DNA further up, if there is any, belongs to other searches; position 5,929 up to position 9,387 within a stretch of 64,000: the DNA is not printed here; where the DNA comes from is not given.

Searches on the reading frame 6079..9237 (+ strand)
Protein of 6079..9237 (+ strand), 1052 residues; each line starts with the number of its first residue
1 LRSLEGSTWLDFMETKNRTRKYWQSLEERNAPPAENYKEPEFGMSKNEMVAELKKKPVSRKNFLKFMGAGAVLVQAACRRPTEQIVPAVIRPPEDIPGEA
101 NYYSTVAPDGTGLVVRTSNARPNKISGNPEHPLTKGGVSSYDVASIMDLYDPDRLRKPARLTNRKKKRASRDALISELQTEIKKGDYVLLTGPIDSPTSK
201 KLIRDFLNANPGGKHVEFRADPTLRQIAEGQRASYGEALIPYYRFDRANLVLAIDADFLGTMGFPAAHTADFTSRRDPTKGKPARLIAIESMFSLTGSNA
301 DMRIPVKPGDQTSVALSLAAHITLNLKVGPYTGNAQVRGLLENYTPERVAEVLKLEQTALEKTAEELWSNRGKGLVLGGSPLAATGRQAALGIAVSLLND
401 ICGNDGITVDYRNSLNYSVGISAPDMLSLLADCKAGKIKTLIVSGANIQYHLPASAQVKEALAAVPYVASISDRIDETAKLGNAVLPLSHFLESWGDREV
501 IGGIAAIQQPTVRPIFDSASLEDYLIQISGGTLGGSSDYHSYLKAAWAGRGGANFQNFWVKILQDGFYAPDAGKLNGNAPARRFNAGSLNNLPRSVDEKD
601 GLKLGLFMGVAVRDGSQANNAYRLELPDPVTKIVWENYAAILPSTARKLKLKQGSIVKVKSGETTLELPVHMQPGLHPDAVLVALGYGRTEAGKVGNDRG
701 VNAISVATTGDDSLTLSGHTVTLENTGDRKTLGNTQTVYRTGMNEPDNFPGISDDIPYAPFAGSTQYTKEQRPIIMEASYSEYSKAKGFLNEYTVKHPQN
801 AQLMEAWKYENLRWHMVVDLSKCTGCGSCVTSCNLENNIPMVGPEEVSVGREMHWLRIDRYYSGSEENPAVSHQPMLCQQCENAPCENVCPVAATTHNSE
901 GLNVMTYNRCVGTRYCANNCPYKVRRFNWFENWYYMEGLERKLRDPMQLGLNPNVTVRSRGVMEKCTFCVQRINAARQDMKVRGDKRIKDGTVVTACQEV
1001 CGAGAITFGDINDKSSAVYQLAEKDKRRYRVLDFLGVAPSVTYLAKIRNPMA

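Call 17: search_protein_families(library=pfam, proteins=[window:6079-9237:+], max_evalue=0.00001)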
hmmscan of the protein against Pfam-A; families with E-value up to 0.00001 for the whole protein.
window:6079-9237:+ (1052 aa): 5 families
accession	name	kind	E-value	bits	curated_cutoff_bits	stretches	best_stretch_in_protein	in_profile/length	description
PF12838.12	Fer4_7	-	5.7e-13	49.5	27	1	822-894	1-52/52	4Fe-4S dicluster domain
PF13247.11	Fer4_11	-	1.1e-08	35.5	26.2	1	873-930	5-64/100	4Fe-4S dicluster domain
PF13183.11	Fer4_8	-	1.6e-06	29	27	0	820-892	2-66/68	4Fe-4S dicluster domain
PF12797.12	Fer4_2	-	3.5e-06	27.1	24.5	1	814-834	1-21/22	4Fe-4S binding domain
PF01568.27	Molydop_binding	-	9e-06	26.1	26.8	0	637-705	30-93/110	Molydopterin dinucleotide binding domain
